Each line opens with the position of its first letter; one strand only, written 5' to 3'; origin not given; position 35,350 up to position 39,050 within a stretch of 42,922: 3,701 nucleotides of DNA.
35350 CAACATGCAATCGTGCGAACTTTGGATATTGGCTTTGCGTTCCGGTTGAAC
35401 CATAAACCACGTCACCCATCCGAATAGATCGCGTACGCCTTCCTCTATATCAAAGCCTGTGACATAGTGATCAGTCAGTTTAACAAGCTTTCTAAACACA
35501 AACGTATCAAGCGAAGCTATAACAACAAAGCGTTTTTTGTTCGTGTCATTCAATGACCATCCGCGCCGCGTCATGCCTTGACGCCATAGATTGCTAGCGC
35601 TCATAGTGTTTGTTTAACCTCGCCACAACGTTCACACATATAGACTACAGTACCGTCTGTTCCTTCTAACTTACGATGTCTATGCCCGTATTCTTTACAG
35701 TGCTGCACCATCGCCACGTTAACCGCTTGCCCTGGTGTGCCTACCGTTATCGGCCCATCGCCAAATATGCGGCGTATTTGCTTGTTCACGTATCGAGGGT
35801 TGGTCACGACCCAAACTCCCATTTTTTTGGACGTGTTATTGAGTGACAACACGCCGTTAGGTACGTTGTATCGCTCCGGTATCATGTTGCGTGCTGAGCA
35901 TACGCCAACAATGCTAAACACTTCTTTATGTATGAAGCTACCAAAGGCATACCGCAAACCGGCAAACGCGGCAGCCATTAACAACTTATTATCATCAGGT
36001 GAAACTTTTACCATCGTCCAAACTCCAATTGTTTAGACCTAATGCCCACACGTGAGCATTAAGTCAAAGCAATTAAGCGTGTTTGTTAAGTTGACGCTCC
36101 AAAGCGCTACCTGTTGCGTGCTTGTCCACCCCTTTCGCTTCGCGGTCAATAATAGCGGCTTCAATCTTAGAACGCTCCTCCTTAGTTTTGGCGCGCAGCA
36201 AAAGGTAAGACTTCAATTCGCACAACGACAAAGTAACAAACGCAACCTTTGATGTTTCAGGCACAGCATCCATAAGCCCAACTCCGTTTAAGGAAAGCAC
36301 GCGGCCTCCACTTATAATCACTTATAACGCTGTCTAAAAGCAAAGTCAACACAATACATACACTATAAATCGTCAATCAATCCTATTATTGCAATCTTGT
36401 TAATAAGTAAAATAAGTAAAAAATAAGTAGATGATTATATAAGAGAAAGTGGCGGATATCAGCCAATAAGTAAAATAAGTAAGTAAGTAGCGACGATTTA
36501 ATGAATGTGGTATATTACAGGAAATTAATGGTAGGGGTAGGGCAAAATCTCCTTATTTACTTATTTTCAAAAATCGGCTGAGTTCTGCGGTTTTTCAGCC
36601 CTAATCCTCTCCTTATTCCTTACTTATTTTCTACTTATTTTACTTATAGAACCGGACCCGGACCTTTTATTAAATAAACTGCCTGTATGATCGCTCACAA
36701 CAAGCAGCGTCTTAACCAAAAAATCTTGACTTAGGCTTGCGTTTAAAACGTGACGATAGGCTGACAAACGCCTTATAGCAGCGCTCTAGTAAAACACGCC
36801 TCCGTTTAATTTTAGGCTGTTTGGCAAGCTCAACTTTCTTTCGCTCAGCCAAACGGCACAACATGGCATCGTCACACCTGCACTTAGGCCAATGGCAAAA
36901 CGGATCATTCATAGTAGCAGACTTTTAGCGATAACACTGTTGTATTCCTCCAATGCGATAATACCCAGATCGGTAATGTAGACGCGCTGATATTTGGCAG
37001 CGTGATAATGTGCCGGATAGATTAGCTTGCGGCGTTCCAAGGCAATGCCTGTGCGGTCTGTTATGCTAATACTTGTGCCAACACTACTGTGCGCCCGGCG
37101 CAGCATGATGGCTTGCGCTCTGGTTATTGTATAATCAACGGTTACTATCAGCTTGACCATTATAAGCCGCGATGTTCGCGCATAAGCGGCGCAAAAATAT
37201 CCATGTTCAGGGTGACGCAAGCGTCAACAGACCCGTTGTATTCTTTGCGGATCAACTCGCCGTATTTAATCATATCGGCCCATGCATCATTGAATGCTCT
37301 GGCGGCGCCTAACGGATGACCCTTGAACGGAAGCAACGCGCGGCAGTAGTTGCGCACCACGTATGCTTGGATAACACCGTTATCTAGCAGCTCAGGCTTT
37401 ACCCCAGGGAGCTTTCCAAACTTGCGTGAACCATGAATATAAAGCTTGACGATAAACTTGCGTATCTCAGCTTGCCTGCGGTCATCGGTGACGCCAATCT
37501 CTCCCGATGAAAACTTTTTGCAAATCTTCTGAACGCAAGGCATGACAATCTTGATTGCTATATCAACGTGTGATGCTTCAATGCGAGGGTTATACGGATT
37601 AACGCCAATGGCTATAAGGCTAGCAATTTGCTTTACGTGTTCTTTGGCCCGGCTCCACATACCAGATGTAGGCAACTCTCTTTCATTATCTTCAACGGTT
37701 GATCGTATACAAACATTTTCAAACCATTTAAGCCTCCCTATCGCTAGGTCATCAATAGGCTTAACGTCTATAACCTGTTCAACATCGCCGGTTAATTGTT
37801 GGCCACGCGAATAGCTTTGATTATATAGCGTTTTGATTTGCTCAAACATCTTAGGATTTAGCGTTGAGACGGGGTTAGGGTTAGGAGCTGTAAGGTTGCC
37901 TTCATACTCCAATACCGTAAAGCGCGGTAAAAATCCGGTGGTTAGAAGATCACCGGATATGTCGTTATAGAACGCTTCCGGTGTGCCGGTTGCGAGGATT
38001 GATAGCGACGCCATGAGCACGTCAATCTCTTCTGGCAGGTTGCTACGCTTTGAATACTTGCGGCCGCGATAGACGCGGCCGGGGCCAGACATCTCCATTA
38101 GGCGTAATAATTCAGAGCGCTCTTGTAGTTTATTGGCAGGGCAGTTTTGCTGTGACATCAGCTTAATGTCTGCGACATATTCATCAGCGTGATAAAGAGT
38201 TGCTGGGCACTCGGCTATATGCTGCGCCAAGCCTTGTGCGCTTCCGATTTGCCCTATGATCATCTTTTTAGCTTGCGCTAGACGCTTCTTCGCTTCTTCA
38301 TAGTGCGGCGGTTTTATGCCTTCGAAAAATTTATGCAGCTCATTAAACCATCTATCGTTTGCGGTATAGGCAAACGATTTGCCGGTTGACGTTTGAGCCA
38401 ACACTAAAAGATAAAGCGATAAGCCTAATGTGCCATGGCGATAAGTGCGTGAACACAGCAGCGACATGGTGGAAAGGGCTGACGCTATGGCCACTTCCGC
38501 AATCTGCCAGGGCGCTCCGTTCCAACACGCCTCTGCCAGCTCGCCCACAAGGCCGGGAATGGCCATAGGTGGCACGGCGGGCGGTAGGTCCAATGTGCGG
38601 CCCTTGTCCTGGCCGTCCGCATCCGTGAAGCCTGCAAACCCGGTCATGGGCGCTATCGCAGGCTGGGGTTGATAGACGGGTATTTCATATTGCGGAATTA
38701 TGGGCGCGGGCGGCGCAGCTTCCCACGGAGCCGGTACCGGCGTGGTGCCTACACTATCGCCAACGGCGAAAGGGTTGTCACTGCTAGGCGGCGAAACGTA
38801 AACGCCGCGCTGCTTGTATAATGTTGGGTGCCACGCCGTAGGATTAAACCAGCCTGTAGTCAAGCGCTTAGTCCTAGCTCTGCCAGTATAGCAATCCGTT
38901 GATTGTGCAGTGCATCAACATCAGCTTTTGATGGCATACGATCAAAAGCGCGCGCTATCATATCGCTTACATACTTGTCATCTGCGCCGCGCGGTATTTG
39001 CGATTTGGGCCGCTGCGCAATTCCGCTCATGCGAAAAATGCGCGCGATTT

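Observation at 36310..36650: Dyad-symmetric array of about 14 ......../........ octamers in the largest non-coding gap, next to the primase-helicase operon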

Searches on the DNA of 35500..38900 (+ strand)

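Call 6: search_dna_similar(query=window:35500-38900:+, collection=phages, mode=near, max_rows=30)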
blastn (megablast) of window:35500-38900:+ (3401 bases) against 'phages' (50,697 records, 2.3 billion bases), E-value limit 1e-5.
No match.

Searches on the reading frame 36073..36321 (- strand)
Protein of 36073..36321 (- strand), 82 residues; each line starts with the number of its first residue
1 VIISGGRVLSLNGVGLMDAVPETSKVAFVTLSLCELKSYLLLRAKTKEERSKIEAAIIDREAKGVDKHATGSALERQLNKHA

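Call 10: search_protein_families(library=pfam, proteins=[window:36073-36321:-], max_evalue=0.01)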
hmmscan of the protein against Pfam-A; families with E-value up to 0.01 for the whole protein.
window:36073-36321:- (82 aa): 0 families

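Call 11: search_protein_families(library=phrogs, proteins=[window:36073-36321:-], max_evalue=0.001)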
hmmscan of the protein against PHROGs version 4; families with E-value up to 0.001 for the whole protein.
window:36073-36321:- (82 aa): 0 families

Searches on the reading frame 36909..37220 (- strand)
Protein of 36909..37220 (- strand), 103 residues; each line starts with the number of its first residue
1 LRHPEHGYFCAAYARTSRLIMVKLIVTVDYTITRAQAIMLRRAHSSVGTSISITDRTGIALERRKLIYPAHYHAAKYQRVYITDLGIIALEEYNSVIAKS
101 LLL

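Call 10: search_protein_families(library=pfam, proteins=[window:36909-37220:-], max_evalue=0.01)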
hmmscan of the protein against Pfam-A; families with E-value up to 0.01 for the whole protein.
window:36909-37220:- (103 aa): 0 families

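Call 11: search_protein_families(library=phrogs, proteins=[window:36909-37220:-], max_evalue=0.001)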
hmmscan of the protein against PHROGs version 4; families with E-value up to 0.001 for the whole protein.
window:36909-37220:- (103 aa): 0 families

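Call 65: search_protein_families(library=ncbifam, proteins=[window:36909-37160:-], max_evalue=0.1)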
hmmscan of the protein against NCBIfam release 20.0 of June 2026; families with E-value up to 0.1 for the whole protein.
window:36909-37160:- (83 aa): 0 families

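Call 87: search_solved_structures(query=window:36909-37160:-, max_evalue=10)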
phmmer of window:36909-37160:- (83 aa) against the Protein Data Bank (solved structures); distinct sequences matched with E-value up to 10: 0.

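Call 89: search_protein_families(library=pfam, proteins=[window:36909-37160:-], max_evalue=1)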
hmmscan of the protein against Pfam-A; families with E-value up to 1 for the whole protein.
window:36909-37160:- (83 aa): 0 families
